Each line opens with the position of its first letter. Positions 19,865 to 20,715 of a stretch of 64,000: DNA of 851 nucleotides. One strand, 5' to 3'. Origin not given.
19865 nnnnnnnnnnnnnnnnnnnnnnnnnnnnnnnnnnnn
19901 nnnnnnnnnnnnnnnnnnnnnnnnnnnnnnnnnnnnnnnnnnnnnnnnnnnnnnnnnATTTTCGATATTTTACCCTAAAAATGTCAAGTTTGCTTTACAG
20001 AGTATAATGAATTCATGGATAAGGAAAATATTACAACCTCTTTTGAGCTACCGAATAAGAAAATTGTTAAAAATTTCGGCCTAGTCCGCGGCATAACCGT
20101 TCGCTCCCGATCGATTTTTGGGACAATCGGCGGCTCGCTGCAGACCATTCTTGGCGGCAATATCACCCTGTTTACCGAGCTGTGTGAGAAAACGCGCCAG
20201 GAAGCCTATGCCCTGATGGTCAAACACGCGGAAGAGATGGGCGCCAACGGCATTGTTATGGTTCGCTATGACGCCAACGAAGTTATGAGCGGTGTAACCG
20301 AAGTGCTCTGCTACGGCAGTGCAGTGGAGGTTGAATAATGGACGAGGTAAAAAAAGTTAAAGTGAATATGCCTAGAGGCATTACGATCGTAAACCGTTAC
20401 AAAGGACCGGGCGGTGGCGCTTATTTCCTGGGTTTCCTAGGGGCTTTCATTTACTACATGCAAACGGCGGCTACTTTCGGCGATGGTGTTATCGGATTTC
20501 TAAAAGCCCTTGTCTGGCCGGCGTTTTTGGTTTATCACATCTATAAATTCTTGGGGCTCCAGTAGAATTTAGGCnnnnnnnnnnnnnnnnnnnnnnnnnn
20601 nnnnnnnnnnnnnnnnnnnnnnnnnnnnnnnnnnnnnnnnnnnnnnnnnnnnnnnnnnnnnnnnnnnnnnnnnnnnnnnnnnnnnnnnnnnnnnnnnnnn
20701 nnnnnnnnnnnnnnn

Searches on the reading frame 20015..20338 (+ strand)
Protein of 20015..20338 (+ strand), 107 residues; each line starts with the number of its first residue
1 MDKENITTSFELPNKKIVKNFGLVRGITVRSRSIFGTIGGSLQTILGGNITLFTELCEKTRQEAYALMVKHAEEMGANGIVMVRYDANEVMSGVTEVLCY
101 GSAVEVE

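Call 7: search_protein_families(library=pfam, proteins=[window:20015-20338:+], max_evalue=0.01)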
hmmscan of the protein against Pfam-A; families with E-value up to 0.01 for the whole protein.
window:20015-20338:+ (107 aa): 1 family
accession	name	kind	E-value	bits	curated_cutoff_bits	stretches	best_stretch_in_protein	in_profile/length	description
PF01906.23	YbjQ_1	-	1.3e-27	96.8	23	1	6-106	3-103/103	Putative heavy-metal-binding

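Call 29: search_protein_families(library=ncbifam, proteins=[window:20015-20338:+], max_evalue=0.001)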
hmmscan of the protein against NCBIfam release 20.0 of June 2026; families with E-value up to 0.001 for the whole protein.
window:20015-20338:+ (107 aa): 5 families
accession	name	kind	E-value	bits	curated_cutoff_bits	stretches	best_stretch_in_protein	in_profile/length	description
NF002989.0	PRK03732.1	equivalog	5.1e-18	65.3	181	1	6-107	10-111/114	hypothetical protein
NF002224.0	PRK01119.1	equivalog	5.9e-08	32.7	169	1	6-106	3-105/110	putative heavy metal-binding protein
NF002776.0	PRK02877.1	equivalog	6.7e-08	32.6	160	1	6-104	3-103/107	hypothetical protein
NF009496.0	PRK12856.1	subfamily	7.2e-06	26.2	177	1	6-105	3-102/103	hypothetical protein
NF009495.0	PRK12855.1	subfamily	0.00057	20.1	180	1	6-105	3-102/103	hypothetical protein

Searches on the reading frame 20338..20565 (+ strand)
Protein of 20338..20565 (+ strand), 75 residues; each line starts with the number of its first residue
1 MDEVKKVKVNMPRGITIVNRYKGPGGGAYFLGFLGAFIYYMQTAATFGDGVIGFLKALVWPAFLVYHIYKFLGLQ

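Call 7: search_protein_families(library=pfam, proteins=[window:20338-20565:+], max_evalue=0.01)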
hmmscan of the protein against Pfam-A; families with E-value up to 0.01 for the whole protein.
window:20338-20565:+ (75 aa): 0 families

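Call 29: search_protein_families(library=ncbifam, proteins=[window:20338-20565:+], max_evalue=0.001)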
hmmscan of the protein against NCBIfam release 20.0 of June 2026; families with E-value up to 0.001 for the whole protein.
window:20338-20565:+ (75 aa): 0 families
